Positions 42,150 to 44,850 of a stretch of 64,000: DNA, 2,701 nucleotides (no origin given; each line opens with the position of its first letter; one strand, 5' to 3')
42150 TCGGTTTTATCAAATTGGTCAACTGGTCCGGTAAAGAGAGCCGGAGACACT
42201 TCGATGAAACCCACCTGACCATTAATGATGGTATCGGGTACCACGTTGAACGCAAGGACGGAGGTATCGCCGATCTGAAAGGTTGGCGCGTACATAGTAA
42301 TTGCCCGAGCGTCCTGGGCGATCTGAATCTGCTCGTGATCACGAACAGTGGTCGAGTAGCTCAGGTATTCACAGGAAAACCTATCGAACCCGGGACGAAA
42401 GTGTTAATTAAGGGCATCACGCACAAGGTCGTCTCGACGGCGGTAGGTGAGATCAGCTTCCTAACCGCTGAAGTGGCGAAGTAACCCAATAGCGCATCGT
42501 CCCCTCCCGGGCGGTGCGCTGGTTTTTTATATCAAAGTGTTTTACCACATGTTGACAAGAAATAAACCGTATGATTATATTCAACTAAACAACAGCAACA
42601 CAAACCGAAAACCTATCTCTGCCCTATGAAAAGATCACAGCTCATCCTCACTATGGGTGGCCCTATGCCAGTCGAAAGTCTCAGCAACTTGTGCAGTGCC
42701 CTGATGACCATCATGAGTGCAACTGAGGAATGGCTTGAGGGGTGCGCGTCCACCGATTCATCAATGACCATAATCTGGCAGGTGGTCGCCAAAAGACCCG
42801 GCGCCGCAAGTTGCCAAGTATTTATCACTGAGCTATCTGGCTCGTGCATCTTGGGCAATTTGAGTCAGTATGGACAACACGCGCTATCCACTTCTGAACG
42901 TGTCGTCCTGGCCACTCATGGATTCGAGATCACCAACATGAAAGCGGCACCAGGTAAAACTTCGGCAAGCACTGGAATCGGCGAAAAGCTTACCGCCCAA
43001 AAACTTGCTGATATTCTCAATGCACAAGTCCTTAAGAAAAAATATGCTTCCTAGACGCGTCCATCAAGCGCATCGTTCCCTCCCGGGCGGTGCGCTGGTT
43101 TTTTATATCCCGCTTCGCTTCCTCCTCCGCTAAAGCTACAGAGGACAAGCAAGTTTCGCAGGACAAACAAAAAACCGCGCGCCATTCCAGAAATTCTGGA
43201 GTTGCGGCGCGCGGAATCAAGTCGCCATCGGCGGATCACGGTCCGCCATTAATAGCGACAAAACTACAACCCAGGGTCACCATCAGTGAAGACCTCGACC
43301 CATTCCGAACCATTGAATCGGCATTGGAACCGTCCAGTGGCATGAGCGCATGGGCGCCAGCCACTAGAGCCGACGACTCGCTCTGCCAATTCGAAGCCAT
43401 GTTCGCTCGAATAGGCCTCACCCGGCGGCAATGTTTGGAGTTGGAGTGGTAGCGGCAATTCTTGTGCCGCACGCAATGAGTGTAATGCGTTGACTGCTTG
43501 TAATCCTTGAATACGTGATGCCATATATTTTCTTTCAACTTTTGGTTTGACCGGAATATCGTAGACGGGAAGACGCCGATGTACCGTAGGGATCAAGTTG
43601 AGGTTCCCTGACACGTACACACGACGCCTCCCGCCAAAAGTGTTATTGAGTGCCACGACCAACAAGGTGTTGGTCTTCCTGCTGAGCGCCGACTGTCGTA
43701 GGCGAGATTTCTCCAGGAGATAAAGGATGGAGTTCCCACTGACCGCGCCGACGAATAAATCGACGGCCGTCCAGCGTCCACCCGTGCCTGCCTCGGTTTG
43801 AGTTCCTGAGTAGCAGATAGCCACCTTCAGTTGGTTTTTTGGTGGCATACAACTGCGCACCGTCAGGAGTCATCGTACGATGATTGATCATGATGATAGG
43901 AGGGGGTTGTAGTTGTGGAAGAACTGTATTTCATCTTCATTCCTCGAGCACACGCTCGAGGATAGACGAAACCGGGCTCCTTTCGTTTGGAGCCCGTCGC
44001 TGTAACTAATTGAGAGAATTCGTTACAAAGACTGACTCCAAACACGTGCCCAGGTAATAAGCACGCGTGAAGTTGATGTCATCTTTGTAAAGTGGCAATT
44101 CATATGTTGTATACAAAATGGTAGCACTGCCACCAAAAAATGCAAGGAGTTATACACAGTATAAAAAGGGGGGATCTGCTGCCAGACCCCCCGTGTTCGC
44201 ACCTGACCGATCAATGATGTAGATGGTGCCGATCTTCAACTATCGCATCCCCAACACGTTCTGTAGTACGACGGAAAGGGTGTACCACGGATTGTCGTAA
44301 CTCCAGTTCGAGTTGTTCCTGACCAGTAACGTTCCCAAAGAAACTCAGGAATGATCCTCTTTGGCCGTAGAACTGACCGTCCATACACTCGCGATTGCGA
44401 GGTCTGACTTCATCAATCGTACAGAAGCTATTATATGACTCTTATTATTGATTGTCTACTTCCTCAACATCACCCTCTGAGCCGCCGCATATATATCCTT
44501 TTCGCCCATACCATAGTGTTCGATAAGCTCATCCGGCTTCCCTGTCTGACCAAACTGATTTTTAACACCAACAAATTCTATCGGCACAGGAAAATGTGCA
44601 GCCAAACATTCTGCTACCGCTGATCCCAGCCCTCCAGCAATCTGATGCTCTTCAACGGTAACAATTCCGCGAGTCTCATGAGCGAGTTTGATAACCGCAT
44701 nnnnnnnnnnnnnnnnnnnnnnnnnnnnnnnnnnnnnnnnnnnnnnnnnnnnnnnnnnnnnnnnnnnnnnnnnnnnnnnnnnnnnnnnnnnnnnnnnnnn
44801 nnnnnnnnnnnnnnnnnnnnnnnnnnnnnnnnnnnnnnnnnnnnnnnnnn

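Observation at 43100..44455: About 1.3 kb GC-richer region without credible genes between a duplicated terminator and the tkt operon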

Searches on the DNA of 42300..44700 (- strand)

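Call 5: search_rna_families(source=window, start=42300, end=44700, threshold=evalue, max_evalue=10, show_alignments=3)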
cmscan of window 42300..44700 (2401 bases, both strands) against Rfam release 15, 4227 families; matches with E-value up to 10: 6.
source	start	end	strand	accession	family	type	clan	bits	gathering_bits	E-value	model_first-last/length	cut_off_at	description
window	43888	43945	-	RF00145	snoZ105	Gene; snRNA; snoRNA; CD-box;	-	22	45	1.4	1-72/72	no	Small nucleolar RNA Z105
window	44132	44194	+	RF02844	RefA9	Gene; antisense;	-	21.4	49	3.4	1-64/64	no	Enterococcus sRNA A9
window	42457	42508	-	RF02040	HOTTIP_1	Gene; lncRNA;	-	19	50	0.45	1-57/57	no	HOXA transcript at the distal tip, conserved region 1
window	43919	43975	-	RF04194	mir-57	Gene; miRNA;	-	16.4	44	5.5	1-84/84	no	mir-57 microRNA precursor family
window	43213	43264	-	RF01390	isrG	Gene; sRNA;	-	11.4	100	3.9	1-279/279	no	isrG Hfq binding RNA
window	43223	43258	-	RF02739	Rev41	Gene; sRNA;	-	11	535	3.4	334-370/480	no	Soft rot Enterobacteriaceae Rev 41 sRNA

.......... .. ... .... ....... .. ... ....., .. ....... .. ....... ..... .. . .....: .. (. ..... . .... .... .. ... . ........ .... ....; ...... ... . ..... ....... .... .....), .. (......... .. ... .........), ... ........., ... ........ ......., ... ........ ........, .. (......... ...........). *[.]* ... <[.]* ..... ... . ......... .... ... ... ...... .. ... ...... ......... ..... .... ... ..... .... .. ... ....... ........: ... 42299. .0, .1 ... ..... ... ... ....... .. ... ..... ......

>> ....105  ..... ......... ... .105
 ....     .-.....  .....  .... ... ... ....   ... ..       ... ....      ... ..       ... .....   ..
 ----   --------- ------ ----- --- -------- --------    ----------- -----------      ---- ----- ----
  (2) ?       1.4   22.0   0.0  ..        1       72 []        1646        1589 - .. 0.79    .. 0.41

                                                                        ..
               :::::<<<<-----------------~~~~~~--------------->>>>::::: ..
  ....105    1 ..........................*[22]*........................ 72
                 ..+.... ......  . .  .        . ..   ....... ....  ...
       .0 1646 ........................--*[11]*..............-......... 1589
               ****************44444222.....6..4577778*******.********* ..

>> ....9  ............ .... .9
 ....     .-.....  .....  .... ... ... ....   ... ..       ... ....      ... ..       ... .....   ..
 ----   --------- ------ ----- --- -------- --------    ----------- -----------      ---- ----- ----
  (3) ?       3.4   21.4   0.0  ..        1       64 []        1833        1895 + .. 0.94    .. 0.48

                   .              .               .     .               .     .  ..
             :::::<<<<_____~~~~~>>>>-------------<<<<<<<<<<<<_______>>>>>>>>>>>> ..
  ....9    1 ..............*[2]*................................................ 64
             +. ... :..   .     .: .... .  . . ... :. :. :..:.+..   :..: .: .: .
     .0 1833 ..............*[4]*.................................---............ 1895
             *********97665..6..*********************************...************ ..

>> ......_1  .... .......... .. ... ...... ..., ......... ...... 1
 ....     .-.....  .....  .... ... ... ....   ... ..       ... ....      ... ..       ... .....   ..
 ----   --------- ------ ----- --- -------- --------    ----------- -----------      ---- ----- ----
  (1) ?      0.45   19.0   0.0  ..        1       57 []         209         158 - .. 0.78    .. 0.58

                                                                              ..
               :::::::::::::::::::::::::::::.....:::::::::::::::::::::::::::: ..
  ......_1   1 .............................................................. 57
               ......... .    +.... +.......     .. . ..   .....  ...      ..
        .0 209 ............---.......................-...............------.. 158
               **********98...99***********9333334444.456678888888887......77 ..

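Call 34: build_rna_model(alignment_id=A5, structure=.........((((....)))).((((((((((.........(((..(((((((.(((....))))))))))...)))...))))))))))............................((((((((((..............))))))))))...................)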
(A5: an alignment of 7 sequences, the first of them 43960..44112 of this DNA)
Model R1 built from alignment A5 (7 sequences, 171 columns); structure: as given.
model positions 162; base pairs 37; branch points 2; effective number of sequences 1.47; information 0.59 bits per position. Calibrated on 0.2 Mb of random sequence (short: E-values are rough).
structure used (alignment columns):
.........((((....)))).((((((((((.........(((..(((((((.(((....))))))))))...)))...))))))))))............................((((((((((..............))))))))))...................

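Call 36: search_with_rna_model(model_id=R1, sources=[window, L004, L005, L006, L007, L008, L009, L010, L011, L012, L013, L014, L015, L016, L017, L018, L019, L020, L021, L022, L023, L024, L025, L026, L027, L028, L029, L030, L031, L032, L033, L034, L035, L036, L037, L038, L039, L040, L041, L042, L043, L044, L045, L046, L047, L048, L049, L050, L051, L052, L053, L054, L055, L056, L057, L058, L059, L060, L061, L062, L063, L064, L065, L066, L067, L068, L069, L070, L071, L072, L073, L074, L075, L076, L077, L078, L079, L080, L081, L082, L083, L084, L086, L087, L089], max_evalue=10)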
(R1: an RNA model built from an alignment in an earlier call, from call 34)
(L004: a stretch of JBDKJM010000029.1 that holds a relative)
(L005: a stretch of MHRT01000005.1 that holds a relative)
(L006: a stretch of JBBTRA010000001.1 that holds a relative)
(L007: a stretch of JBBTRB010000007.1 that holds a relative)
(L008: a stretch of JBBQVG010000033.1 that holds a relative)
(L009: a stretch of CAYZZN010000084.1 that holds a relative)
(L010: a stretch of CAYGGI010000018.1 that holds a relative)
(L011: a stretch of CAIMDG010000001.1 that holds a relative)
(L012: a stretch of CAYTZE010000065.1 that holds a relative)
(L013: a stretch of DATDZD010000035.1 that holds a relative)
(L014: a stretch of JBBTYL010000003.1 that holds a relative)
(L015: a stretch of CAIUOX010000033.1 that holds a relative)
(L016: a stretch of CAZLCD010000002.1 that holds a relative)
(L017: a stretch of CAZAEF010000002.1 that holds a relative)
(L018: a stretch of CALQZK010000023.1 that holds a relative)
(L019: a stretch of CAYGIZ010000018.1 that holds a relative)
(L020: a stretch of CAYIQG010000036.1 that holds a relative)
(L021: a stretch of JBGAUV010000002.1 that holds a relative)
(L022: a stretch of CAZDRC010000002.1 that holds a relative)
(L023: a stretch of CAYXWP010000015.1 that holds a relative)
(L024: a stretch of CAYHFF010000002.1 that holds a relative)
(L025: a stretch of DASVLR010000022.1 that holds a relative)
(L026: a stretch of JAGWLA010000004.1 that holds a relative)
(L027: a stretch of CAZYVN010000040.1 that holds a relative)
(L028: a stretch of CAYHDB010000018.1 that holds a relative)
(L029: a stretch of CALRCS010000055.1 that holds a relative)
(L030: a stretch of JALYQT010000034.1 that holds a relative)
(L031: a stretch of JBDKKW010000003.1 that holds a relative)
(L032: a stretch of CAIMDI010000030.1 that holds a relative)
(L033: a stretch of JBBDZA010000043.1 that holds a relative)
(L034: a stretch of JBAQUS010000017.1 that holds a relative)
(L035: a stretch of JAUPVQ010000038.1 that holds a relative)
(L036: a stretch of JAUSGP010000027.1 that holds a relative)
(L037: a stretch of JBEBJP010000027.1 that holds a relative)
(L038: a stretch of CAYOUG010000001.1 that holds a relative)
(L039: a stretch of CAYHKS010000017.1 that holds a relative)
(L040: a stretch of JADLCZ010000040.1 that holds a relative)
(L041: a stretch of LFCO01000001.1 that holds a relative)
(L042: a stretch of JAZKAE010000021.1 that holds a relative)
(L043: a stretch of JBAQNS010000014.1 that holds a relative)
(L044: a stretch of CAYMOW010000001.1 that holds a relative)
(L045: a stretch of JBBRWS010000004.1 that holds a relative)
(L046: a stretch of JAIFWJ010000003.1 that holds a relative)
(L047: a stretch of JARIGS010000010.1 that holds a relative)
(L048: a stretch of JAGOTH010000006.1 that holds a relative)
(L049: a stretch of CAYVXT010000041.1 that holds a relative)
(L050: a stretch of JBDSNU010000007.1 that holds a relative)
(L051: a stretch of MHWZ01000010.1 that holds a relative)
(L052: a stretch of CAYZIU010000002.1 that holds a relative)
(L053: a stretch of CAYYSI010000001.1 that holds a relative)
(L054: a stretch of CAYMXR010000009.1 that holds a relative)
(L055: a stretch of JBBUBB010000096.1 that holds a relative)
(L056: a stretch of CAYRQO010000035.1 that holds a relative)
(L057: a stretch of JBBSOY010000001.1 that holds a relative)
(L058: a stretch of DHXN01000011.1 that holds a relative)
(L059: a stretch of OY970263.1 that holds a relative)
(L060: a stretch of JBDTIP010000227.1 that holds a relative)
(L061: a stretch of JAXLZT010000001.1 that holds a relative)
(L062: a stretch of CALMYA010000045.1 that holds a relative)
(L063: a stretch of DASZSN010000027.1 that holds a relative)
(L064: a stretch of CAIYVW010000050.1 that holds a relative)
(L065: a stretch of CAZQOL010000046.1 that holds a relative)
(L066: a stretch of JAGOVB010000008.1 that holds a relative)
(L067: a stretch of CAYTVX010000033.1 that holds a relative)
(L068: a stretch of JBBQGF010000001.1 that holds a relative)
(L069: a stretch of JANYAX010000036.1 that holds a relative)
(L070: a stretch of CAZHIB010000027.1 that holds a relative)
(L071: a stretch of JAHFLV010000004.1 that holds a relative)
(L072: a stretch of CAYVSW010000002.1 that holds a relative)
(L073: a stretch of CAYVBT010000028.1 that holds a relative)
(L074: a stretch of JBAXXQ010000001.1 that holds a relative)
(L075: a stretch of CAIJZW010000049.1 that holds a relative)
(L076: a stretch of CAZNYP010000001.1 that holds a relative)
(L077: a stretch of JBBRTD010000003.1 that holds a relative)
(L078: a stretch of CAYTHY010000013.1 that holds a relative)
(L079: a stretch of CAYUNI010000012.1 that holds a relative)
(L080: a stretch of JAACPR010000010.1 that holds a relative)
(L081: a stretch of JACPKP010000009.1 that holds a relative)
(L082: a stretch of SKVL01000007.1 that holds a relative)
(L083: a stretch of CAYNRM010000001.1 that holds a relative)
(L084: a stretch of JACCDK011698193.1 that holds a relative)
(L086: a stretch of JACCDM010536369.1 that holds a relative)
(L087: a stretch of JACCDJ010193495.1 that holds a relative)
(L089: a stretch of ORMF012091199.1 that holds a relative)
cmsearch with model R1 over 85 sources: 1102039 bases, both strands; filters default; matches with E-value up to 10: 14.
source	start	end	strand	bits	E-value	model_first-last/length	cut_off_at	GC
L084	1562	1723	-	182.8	1.6e-37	1-162/162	no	0.44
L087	3284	3445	+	182.8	1.6e-37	1-162/162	no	0.44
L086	2862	3022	+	178.7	1.3e-36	1-162/162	no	0.43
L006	9062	9224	+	178.2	1.6e-36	1-162/162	no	0.43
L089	3652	3811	+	172.5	3e-35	1-162/162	no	0.39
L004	4232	4387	+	162.1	6.4e-33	1-162/162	no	0.42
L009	1456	1619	+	156.7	1e-31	1-162/162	no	0.39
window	43957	44111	-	135.9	4.3e-27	1-162/162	no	0.45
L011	9353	9523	+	49.1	8.8e-08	1-162/162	no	0.39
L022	4287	4439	+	23.6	0.042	1-162/162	no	0.28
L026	9856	9965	+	22.7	0.067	1-162/162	no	0.56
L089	3754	3865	-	18.5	0.6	1-162/162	no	0.35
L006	9179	9211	-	17.6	0.94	116-148/162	no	0.48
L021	9078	9174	+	16.6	1.6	1-162/162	no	0.3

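Call 37: search_with_rna_model(model_id=R1, sources=[L011, L022, L026, L021], max_evalue=1, show_alignments=4)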
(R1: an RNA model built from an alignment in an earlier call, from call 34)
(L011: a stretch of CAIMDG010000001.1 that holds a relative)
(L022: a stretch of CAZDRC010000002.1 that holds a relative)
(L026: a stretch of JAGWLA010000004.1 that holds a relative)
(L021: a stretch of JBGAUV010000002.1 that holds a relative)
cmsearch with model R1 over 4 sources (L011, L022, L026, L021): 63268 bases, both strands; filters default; matches with E-value up to 1: 4.
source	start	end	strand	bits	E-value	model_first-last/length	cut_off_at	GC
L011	9353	9523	+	49.1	5.1e-09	1-162/162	no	0.39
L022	4287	4439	+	23.6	0.0024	1-162/162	no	0.28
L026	9856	9965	+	22.7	0.0038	1-162/162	no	0.56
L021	9078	9174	+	16.6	0.091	1-162/162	no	0.3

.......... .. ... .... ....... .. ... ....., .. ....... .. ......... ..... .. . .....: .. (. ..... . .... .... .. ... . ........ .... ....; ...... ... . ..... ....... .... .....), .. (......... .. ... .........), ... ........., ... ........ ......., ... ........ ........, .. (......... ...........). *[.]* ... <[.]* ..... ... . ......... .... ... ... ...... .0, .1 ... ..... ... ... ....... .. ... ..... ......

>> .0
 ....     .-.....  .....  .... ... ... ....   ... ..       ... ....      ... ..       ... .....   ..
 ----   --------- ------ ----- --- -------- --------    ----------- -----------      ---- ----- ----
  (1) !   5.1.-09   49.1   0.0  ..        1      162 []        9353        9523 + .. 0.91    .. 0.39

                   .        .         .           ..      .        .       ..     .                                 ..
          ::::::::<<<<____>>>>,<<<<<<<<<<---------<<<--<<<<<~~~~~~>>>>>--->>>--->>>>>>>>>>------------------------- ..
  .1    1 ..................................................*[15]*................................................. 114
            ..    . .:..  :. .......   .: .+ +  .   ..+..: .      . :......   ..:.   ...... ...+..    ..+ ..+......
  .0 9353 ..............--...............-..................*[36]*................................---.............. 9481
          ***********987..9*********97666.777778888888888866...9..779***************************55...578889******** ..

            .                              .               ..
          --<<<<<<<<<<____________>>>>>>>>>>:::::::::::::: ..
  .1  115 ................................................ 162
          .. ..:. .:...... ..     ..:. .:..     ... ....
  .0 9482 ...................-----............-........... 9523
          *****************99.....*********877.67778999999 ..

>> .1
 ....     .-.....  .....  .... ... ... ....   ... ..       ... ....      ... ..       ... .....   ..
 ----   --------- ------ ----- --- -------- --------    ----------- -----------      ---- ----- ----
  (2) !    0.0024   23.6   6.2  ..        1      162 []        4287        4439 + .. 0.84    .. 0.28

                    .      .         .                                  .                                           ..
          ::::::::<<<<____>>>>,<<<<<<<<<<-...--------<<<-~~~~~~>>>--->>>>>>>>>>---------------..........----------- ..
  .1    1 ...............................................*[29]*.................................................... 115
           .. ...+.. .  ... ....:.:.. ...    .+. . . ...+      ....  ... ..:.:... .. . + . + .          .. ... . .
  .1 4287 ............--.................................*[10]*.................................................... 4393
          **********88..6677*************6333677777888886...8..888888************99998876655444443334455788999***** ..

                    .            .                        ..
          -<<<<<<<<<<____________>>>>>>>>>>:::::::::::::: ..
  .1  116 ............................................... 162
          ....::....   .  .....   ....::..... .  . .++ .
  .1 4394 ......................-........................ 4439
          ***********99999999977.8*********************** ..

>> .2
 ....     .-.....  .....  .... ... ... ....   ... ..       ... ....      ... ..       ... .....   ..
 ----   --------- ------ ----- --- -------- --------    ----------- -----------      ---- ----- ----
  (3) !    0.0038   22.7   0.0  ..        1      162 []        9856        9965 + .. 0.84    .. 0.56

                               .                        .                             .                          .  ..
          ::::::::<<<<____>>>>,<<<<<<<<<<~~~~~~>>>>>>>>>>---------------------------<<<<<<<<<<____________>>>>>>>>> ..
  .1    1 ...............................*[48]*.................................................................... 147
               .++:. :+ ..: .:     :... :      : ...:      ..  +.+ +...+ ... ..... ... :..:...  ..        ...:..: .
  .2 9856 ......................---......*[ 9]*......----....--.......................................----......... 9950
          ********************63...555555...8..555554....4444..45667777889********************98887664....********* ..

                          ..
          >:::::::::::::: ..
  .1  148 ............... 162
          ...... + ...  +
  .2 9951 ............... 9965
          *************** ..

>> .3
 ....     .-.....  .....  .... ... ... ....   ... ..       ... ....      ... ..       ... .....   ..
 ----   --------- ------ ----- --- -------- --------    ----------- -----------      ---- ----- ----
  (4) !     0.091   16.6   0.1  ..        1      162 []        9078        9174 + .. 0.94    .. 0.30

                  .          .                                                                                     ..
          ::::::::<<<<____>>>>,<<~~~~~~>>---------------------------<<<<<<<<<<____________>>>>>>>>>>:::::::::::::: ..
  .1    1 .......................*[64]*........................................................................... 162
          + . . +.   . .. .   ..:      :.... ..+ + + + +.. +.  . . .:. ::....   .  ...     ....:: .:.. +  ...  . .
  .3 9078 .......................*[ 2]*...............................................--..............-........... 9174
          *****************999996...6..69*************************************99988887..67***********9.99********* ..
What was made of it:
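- A covariance model finds a diverged copy in L011 (49 bits, E 9e-8; calls 36, 37).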
